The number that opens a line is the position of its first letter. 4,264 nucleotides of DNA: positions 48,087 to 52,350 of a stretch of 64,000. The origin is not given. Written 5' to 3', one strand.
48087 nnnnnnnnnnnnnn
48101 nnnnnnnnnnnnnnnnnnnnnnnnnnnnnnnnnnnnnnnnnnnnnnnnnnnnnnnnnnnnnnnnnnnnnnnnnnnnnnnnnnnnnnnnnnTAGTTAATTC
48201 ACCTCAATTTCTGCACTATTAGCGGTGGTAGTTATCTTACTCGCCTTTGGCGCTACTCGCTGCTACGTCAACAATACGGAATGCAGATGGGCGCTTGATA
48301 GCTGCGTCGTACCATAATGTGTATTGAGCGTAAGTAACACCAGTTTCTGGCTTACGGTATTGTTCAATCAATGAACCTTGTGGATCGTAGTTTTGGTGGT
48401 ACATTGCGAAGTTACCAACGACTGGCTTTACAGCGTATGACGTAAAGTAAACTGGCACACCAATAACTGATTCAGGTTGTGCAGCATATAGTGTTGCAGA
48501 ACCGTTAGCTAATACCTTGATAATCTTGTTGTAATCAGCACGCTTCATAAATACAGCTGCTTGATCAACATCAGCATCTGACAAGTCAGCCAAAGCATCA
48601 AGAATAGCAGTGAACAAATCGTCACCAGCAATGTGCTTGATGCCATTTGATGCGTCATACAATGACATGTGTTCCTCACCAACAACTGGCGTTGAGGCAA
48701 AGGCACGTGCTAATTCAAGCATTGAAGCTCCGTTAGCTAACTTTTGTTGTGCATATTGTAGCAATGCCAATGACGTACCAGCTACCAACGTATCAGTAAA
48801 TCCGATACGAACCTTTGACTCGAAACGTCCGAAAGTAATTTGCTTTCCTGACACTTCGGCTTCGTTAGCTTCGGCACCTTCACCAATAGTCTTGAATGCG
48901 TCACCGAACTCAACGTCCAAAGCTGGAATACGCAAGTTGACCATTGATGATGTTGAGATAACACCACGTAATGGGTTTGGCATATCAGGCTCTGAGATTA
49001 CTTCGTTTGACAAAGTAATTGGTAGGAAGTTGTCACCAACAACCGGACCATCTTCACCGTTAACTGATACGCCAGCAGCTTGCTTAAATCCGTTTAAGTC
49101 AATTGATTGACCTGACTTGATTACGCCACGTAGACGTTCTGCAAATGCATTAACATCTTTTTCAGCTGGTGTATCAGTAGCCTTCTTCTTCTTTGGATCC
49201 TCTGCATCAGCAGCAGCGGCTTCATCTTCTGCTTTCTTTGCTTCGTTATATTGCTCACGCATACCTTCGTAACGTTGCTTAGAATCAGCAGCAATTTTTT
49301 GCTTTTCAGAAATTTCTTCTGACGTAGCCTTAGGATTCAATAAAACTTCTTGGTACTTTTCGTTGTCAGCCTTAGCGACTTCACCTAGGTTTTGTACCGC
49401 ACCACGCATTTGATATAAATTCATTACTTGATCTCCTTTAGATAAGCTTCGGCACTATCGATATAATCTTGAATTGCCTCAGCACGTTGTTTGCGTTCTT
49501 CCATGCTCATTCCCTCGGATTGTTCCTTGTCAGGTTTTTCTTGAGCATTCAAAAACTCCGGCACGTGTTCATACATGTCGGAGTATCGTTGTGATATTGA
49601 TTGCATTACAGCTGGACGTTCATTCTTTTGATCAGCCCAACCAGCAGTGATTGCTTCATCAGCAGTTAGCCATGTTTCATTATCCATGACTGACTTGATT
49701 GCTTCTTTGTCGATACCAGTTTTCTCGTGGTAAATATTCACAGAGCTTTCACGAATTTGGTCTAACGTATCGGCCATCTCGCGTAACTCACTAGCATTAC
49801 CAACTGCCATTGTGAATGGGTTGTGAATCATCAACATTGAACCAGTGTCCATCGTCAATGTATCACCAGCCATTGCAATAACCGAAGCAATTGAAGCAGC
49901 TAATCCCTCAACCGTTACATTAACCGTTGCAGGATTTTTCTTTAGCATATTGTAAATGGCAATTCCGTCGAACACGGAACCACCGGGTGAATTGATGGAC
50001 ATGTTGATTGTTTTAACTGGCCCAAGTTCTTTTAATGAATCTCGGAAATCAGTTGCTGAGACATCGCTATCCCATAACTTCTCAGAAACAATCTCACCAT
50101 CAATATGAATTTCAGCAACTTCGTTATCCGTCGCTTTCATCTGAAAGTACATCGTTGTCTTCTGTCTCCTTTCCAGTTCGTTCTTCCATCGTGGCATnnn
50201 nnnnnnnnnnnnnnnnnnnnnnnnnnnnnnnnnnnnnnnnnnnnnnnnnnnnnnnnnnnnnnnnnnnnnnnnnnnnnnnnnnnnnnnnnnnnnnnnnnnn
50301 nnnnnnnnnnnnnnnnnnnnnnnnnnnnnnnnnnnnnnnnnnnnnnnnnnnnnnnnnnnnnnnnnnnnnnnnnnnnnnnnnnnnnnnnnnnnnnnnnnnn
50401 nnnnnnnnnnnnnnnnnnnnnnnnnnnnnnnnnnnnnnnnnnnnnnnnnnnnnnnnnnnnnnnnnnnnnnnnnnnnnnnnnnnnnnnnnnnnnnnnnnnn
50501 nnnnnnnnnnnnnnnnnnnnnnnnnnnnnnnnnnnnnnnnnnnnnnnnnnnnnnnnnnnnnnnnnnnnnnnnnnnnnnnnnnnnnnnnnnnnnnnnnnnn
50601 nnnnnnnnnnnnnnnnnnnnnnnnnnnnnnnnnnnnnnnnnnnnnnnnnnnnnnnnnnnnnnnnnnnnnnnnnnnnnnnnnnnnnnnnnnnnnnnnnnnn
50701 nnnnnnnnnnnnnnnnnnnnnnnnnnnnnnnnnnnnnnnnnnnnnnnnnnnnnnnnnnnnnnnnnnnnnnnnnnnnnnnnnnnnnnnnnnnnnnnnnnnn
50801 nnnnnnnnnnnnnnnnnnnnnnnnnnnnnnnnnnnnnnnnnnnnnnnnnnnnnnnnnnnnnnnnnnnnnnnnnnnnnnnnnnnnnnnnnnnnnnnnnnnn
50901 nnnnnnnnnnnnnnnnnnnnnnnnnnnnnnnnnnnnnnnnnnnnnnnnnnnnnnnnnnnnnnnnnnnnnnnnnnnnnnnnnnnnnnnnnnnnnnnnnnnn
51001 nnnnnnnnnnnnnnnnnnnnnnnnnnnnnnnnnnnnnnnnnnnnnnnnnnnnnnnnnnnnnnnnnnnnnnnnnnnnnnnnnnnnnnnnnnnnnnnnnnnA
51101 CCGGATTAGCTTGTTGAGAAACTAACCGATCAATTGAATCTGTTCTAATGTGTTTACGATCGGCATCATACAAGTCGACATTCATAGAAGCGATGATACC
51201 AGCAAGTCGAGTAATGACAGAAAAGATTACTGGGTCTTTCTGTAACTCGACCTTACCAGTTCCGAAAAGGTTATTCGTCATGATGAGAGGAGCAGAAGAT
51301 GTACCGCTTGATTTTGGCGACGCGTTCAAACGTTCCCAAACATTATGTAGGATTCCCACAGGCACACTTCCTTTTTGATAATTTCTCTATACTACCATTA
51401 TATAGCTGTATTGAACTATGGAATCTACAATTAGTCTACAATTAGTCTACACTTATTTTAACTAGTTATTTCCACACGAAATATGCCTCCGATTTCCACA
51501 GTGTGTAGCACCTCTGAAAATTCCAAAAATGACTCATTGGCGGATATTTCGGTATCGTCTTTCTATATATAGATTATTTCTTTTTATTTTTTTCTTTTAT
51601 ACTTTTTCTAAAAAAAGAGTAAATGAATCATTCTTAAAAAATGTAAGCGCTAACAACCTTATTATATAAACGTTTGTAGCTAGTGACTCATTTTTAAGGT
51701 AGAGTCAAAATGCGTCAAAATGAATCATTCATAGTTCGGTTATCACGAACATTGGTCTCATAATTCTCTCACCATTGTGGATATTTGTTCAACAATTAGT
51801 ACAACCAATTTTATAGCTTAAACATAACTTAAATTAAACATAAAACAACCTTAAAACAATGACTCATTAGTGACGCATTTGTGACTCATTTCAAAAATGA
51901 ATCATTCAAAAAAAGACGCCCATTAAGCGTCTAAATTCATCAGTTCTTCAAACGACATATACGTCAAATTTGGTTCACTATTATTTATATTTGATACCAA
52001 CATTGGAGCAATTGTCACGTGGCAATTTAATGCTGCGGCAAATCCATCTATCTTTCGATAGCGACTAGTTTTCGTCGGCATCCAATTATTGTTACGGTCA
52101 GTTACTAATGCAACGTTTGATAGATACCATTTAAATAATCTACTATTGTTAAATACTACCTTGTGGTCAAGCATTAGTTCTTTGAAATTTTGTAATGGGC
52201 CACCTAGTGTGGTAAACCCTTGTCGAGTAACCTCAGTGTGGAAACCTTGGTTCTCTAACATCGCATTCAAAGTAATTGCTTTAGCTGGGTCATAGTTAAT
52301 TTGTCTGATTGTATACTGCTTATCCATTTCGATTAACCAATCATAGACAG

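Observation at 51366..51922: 558-bp non-coding island between terminase and portal with seven AATGA-N-TCATT palindromes, an AT-rich unwinding-like tract and tandem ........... repeats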

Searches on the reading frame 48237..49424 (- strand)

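Call 7: search_protein_families(library=phrogs, proteins=[window:48237-49424:-])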
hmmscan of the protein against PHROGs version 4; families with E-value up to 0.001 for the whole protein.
window:48237-49424:- (395 aa): 2 families
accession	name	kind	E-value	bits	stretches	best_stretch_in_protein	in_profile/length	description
phrog_10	-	head and packaging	3.7e-33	116.4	1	33-393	281-641/752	major head protein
phrog_617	-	head and packaging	3.4e-08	33.8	1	26-388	237-624/626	major head protein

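Call 8: search_protein_families(library=pfam, proteins=[window:48237-49424:-])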
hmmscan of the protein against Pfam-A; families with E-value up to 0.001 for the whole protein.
window:48237-49424:- (395 aa): 0 families

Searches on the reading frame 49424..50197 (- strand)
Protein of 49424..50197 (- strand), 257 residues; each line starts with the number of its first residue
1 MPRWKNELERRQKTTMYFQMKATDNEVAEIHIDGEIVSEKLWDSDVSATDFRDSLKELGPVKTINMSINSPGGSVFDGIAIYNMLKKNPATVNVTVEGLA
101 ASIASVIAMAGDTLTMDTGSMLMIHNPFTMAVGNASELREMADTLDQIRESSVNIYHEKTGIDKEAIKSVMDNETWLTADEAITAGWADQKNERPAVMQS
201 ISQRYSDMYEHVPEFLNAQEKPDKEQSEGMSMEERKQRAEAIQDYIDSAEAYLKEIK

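Call 7: search_protein_families(library=phrogs, proteins=[window:49424-50197:-])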
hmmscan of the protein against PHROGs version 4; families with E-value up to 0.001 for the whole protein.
window:49424-50197:- (257 aa): 13 families
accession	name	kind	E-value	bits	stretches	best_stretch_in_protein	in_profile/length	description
phrog_94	-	head and packaging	7.8e-86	290.9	1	6-244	59-301/622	head maturation protease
phrog_133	-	head and packaging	1.2e-67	230.1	1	12-238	4-225/668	head maturation protease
phrog_2976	-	head and packaging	1.6e-65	223.3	1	13-233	6-223/394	head maturation protease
phrog_3348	-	unknown function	5.9e-58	198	1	11-230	18-243/386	-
phrog_1684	-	head and packaging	1.8e-51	176.3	1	19-249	33-253/284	head maturation protease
phrog_53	-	head and packaging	1.9e-37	130.7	1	18-237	67-324/583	head maturation protease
phrog_13984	-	unknown function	8.5e-22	78.6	1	12-121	16-120/123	-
phrog_1827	-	other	1.3e-17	64.8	1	25-182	22-173/202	ATP-dependent protease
phrog_33547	-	unknown function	2.9e-17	63.7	1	62-190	30-157/357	-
phrog_20705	-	head and packaging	4.6e-11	42.7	1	65-190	214-344/690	virion structural protein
phrog_23753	-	head and packaging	2.1e-10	41.7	1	63-189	43-169/298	head maturation protease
phrog_5410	-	other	2.1e-07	31.5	1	60-192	54-186/323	ATP-dependent protease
phrog_11747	-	unknown function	0.00067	19.9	1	48-122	49-124/290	-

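Call 8: search_protein_families(library=pfam, proteins=[window:49424-50197:-])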
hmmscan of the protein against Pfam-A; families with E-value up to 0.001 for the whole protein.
window:49424-50197:- (257 aa): 2 families
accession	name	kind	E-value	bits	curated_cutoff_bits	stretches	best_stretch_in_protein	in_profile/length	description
PF00574.28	CLP_protease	-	1.8e-33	116.4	20.2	1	57-190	42-177/182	Clp protease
PF01972.22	SDH_protease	-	8.4e-07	28.7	31.3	1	62-144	92-174/286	ClpP-like SDH-type serine proteinase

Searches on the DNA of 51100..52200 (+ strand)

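Call 3: search_dna_similar(query=window:51366-51922:+, collection=phages, mode=distant, max_rows=30)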
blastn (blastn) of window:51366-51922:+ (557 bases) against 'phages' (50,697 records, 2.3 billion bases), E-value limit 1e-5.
No match.

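Call 10: search_rna_families(source=window, start=51100, end=52200, threshold=evalue, max_evalue=10)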
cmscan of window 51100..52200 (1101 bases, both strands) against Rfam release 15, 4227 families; matches with E-value up to 10: 7.
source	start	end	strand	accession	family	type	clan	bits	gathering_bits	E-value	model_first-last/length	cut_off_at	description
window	51874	51940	-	RF02900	AaHKsRNA82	Gene; sRNA;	-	30.8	51.4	0.015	1-81/81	no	Aggregatibacter sRNA 82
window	51908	51997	-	RF02747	FtrA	Gene; sRNA;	-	20.3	134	4.1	1-111/111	no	Francisella sRNA A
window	51723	51797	-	RF02303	TtnuCD28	Gene; snRNA; snoRNA; CD-box;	-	19.9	70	5.3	1-64/64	no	Tetrahymena snoRNA TtnuCD28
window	51910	51995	-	RF01743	leu-phe_leader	Cis-reg; leader;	-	17.7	70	5.3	1-162/162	no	leu/phe leader RNA from Lactococcus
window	51621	51688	-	RF02309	TtnuHACA1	Gene; snRNA; snoRNA; HACA-box;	-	16.1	100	9.9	1-113/113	no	Tetrahymena snoRNA TtnuHACA1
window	51211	51286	-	RF00288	snoZ30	Gene; snRNA; snoRNA; CD-box;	-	15.2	50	8.8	1-97/97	no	Z30 small nucleolar RNA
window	51909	51978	-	RF01394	isrK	Gene; sRNA;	-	13.3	50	5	1-77/77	no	isrK Hfq binding RNA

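Call 63: search_dna_similar(query=window:51366-51922:-, collection=plasmids, mode=distant, max_evalue=0.01, max_rows=20)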
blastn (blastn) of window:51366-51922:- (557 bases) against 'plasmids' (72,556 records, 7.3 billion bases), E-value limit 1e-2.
No match.
